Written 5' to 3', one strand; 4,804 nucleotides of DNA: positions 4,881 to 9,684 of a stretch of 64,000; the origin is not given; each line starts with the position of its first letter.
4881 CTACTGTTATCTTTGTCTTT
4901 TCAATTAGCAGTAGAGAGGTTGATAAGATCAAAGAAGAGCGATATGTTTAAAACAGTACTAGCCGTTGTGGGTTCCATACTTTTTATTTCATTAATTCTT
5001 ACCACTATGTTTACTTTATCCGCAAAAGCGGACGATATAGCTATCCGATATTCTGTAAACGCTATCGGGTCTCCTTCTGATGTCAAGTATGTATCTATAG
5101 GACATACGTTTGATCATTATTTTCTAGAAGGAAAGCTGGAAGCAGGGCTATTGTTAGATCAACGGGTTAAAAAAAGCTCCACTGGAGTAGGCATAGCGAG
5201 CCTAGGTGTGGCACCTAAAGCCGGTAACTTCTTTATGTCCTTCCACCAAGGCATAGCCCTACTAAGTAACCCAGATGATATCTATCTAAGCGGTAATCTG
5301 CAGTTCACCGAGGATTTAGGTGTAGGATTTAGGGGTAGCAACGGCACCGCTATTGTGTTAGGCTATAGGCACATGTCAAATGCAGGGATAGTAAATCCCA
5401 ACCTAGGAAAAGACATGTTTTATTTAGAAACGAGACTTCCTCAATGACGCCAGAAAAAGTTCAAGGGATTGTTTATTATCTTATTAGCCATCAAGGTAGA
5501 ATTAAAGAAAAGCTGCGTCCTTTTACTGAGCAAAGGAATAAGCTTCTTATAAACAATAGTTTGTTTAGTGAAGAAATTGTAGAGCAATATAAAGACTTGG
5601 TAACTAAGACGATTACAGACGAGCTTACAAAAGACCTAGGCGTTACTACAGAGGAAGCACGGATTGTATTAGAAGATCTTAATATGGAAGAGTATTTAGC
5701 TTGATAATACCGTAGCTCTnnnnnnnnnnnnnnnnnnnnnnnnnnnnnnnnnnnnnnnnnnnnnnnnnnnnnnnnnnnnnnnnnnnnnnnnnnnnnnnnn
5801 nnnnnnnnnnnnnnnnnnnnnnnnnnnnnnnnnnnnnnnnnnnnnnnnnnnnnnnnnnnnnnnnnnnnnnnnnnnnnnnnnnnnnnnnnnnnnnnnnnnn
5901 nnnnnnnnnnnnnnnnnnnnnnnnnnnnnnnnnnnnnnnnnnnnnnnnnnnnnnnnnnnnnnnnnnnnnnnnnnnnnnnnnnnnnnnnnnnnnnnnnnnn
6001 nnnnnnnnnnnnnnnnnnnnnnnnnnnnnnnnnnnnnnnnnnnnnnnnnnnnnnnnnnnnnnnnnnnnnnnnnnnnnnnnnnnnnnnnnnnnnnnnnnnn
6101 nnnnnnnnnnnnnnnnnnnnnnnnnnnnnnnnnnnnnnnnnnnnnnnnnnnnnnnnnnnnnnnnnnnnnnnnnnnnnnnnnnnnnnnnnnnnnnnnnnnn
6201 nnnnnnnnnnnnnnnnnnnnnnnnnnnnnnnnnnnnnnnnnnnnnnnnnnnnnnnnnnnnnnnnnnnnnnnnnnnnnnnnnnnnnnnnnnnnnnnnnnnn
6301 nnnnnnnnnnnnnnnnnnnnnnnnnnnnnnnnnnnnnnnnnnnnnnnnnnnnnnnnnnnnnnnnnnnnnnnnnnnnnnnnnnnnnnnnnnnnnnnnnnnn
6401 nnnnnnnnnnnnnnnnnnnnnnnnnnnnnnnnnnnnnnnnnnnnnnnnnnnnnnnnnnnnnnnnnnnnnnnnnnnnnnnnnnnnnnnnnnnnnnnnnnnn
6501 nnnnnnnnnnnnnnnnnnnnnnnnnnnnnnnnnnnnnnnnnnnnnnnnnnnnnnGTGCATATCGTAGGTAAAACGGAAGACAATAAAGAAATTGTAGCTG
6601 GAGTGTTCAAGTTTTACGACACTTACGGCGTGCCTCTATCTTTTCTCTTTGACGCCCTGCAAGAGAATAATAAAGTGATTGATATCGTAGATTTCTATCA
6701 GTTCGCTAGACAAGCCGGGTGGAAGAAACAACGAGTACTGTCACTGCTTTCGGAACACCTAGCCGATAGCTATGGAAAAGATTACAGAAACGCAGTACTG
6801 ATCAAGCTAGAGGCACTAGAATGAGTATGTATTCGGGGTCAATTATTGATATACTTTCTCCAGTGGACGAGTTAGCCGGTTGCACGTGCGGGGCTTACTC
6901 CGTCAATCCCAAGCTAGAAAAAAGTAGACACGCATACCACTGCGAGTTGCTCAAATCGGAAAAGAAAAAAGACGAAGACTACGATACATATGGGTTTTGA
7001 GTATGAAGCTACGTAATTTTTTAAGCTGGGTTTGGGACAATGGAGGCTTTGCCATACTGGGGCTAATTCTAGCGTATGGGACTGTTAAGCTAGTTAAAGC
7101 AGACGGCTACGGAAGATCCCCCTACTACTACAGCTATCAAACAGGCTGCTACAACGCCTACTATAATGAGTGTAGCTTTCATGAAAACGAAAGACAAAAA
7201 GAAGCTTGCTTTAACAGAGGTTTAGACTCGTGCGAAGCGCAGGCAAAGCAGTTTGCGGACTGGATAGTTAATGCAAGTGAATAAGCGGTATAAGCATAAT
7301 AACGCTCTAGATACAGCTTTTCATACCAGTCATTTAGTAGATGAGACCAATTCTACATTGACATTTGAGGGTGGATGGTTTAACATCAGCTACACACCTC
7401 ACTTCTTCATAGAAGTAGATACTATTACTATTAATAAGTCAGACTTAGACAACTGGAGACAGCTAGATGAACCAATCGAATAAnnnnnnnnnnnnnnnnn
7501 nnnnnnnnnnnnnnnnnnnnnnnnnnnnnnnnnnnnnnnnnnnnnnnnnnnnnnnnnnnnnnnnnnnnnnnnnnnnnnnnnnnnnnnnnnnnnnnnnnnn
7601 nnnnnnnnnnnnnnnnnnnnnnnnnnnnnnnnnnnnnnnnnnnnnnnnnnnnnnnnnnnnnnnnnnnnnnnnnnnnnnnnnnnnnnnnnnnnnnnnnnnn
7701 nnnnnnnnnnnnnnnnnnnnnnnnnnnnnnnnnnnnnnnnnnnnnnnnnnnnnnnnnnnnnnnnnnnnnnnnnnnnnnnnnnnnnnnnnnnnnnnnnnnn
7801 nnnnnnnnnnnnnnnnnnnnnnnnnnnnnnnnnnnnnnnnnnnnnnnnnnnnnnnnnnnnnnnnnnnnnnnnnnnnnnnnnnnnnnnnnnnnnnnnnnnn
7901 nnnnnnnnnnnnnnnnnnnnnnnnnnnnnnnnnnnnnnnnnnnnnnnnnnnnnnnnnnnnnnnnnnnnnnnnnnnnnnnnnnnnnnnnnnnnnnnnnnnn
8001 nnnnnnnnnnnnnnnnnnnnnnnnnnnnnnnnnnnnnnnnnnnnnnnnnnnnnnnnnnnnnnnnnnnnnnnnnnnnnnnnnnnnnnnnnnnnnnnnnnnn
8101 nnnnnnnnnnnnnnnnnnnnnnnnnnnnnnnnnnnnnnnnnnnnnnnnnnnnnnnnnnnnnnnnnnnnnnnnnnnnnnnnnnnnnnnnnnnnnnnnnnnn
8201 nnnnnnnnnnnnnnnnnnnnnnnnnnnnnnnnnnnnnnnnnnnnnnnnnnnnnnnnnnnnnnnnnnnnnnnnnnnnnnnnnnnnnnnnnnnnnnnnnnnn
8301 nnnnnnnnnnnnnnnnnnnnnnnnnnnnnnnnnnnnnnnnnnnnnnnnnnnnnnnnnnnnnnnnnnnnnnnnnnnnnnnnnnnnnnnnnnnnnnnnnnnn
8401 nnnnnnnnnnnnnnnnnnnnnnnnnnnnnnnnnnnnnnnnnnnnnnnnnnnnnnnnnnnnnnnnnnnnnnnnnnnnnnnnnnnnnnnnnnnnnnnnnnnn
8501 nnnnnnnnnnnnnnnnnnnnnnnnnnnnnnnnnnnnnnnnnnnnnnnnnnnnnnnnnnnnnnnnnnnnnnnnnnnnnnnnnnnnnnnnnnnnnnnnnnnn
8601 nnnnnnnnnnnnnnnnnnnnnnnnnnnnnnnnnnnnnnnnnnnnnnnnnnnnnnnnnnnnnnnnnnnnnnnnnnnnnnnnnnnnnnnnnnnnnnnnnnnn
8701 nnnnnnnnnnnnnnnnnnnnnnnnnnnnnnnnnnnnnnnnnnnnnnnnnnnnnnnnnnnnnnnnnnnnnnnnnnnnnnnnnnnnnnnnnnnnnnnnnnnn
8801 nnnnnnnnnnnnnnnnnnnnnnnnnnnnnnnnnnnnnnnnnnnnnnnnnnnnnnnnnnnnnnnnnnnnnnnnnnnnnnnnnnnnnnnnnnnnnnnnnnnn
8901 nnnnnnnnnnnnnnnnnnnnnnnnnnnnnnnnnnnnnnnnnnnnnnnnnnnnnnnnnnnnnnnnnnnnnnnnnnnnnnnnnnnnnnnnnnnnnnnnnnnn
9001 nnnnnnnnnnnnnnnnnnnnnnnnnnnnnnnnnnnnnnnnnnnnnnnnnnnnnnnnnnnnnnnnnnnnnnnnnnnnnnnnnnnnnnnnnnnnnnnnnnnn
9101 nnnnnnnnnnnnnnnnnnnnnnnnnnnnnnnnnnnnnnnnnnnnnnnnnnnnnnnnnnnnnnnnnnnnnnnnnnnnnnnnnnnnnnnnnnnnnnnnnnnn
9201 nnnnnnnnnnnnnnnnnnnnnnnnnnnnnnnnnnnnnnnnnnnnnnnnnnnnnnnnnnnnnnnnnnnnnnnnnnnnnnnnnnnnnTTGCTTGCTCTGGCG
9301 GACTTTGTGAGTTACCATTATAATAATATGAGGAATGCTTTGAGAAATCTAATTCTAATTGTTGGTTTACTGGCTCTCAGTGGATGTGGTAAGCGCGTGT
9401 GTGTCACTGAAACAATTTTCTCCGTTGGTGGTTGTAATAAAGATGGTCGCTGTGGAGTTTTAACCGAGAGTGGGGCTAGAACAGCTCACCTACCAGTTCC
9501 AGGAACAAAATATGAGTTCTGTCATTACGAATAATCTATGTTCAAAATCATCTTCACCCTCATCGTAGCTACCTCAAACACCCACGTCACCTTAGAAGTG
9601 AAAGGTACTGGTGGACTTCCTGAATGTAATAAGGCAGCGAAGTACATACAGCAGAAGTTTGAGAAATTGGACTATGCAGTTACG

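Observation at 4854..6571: Outer-membrane remodelling moron cluster: PagL-like lipid A deacylase plus membrane-anchored mini-subtilase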

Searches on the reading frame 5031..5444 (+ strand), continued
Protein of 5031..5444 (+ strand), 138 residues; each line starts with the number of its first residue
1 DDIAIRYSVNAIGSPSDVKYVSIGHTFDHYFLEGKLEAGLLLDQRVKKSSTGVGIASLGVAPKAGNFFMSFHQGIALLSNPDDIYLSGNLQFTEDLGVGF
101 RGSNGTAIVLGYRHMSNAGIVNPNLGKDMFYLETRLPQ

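Call 79: fold_search(model_id=the predicted structure, library=viral)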
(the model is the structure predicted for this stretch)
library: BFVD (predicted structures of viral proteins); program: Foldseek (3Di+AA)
matches with E <= 10: 590; with E <= 0.001: 2
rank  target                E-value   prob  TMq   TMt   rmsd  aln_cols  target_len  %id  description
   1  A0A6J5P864            9.4e-04  1.00  0.65  0.58   4.1       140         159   17  Uncharacterized protein [uncultured Caudovirales phage]
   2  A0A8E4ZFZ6            9.4e-04  1.00  0.48  0.47   5.7       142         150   10  Uncharacterized protein [Tenacibaculum phage Gundel_1]
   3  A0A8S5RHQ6            1.9e-03  1.00  0.80  0.35   3.2       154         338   10  OmpA-like domain-containing protein [virus sp. ctML55]
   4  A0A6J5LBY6            2.5e-03  1.00  0.70  0.55   3.5       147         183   10  Outer membrane protein beta-barrel [uncultured Caudovirales phage]
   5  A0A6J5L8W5            3.1e-03  1.00  0.57  0.46   6.2       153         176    8  Uncharacterized protein [uncultured Caudovirales phage]
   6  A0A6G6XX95            3.2e-03  1.00  0.65  0.53   4.2       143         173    9  (no name in the UniProt tables at hand)
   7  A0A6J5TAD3            4.3e-03  1.00  0.57  0.45   8.8       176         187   10  Porin domain-containing protein [uncultured Caudovirales phage]
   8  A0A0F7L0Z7            4.8e-03  1.00  0.70  0.58   5.0       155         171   10  Uncharacterized protein [uncultured marine virus]
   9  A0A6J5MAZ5            5.5e-03  1.00  0.74  0.59   3.6       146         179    8  COG3637 Opacity protein and related surface antigens [uncultured Caudovirales phage]
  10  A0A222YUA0            5.5e-03  1.00  0.58  0.52   4.3       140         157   16  (no name in the UniProt tables at hand)
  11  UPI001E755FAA         5.5e-03  1.00  0.57  0.55   5.7       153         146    8  (no name look-up for this kind of identifier)
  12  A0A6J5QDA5            7.1e-03  1.00  0.67  0.64   4.0       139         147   11  Outer membrane autotransporter barrel [uncultured Caudovirales phage]
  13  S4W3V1                7.8e-03  1.00  0.51  0.31   5.5       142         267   14  Uncharacterized protein [Pandoravirus salinus]
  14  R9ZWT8                8.2e-03  1.00  0.65  0.30   5.6       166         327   10  Outer-membrane protein OmpA domain containing protein [Cellulophaga phage phi17:2]
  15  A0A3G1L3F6            1.0e-02  1.00  0.72  0.64   3.1       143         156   10  Outer membrane protein beta-barrel domain-containing protein [Synechococcus phage S-CBWM1]
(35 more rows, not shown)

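Call 91: search_protein_representatives(protein=window:5031-5444:+)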
Query: 138 residues. Proteins with E-value up to 0.001 (for the whole library): 267; up to 1e-10: 59; up to 1e-30: 1. The best 150 are listed.
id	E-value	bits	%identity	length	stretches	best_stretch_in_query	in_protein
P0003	3.2e-52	192.2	66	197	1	1-138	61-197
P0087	1.3e-30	122.3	48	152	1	4-137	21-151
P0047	7.0e-28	113.4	50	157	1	2-137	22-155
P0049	9.6e-25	103.3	47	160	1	2-137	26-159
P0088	7.5e-24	100.4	44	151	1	2-132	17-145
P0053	4.5e-20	88.2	43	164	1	1-137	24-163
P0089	2.4e-19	85.8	40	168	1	6-137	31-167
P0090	5.1e-19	84.7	45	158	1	4-137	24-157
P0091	3.1e-18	82.2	40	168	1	13-137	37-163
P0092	1.5e-17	80.0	37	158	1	14-137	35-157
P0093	3.5e-17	78.8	35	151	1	5-135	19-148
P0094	5.1e-17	78.3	46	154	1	32-137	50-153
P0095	2.3e-16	76.1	36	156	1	1-136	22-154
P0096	4.0e-16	75.4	43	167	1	32-133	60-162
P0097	9.2e-16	74.2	47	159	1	49-137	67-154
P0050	4.4e-09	52.6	37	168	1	13-132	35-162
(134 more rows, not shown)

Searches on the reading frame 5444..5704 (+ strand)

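Call 3: search_protein_families(library=pfam, proteins=[window:5444-5704:+], max_evalue=1)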
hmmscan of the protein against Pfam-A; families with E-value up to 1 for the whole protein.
window:5444-5704:+ (86 aa): 3 families
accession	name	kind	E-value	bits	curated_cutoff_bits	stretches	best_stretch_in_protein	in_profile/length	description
PF11527.13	ARL2_Bind_BART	-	0.0095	16.5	23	1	22-76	28-76/116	The ARF-like 2 binding protein BART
PF08343.15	RNR_N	-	0.11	13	29.4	1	19-62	33-78/82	Ribonucleotide reductase N-terminal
PF18211.6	Csm1_B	-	0.13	12.6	26.4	1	32-78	47-93/94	Csm1 subunit domain B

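Call 4: search_protein_families(library=phrogs, proteins=[window:5444-5704:+], max_evalue=0.01)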
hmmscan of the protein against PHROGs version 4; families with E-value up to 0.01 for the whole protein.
window:5444-5704:+ (86 aa): 0 families

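Call 5: search_protein_families(library=ncbifam, proteins=[window:5444-5704:+], max_evalue=1)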
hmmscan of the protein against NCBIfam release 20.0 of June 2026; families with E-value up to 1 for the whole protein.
window:5444-5704:+ (86 aa): 1 family
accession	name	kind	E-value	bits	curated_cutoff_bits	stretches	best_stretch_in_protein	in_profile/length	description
NF002571.1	PRK02220.1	equivalog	0.01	15.7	55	1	47-84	15-51/61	2-hydroxymuconate tautomerase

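Call 97: search_protein_families(library=padloc, proteins=[window:5444-5704:+], max_evalue=0.01)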
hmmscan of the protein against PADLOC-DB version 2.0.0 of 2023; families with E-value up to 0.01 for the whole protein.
window:5444-5704:+ (86 aa): 0 families

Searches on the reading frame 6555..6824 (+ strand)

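Call 3: search_protein_families(library=pfam, proteins=[window:6555-6824:+], max_evalue=1)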
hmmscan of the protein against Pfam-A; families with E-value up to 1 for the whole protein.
window:6555-6824:+ (89 aa): 2 families
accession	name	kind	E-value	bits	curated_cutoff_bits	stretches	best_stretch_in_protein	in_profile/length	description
PF01411.24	tRNA-synt_2c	-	0.00033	19.8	30.3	1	15-55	385-425/552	tRNA synthetases class II (A)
PF07076.17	DUF1344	-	0.0012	19.1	23.1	1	22-42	24-44/60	Protein of unknown function (DUF1344)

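Call 4: search_protein_families(library=phrogs, proteins=[window:6555-6824:+], max_evalue=0.01)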
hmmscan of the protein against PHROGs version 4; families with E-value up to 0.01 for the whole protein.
window:6555-6824:+ (89 aa): 0 families

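Call 5: search_protein_families(library=ncbifam, proteins=[window:6555-6824:+], max_evalue=1)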
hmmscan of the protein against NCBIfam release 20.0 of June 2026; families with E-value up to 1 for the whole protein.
window:6555-6824:+ (89 aa): 2 families
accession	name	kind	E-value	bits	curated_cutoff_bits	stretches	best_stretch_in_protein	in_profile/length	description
TIGR00344.1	alaS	equivalog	7e-05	21.3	457.05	1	15-56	383-424/847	alanine--tRNA ligase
NF002436.0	PRK01584.1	equivalog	0.033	12.7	529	1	9-50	384-427/595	alanine--tRNA ligase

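Call 97: search_protein_families(library=padloc, proteins=[window:6555-6824:+], max_evalue=0.01)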
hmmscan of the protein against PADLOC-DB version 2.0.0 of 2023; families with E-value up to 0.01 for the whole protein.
window:6555-6824:+ (89 aa): 0 families

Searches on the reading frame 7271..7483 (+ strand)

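Call 3: search_protein_families(library=pfam, proteins=[window:7271-7483:+], max_evalue=1)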
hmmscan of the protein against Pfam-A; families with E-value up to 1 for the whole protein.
window:7271-7483:+ (70 aa): 2 families
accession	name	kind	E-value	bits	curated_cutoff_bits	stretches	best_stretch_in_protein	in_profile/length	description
PF08712.16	Nfu_N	-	0.084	13.4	27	1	36-69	44-77/88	Scaffold protein Nfu/NifU N terminal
PF18208.6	NES_C_h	-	0.12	13.1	26.6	0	44-64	18-38/109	Nicking enzyme C-terminal middle helical domain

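Call 4: search_protein_families(library=phrogs, proteins=[window:7271-7483:+], max_evalue=0.01)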
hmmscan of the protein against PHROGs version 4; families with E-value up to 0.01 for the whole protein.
window:7271-7483:+ (70 aa): 0 families

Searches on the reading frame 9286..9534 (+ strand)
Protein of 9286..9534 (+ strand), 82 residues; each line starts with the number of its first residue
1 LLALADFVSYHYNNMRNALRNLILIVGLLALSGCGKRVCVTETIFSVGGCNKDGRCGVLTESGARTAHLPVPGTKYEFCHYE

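Call 3: search_protein_families(library=pfam, proteins=[window:9286-9534:+], max_evalue=1)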
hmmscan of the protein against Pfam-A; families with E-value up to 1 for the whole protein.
window:9286-9534:+ (82 aa): 0 families

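Call 4: search_protein_families(library=phrogs, proteins=[window:9286-9534:+], max_evalue=0.01)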
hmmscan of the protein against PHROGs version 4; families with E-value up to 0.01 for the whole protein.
window:9286-9534:+ (82 aa): 0 families

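Call 5: search_protein_families(library=ncbifam, proteins=[window:9286-9534:+], max_evalue=1)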
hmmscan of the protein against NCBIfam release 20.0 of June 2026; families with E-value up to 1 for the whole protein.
window:9286-9534:+ (82 aa): 1 family
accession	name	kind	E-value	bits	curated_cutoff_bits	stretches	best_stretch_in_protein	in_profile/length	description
NF047847.2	SS_mature_LptM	equivalog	0.00092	19.2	27.7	1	15-35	1-21/31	LPS translocon maturation chaperone LptM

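Call 97: search_protein_families(library=padloc, proteins=[window:9307-9534:+], max_evalue=0.01)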
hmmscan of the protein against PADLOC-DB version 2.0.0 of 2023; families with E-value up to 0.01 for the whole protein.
window:9307-9534:+ (75 aa): 0 families
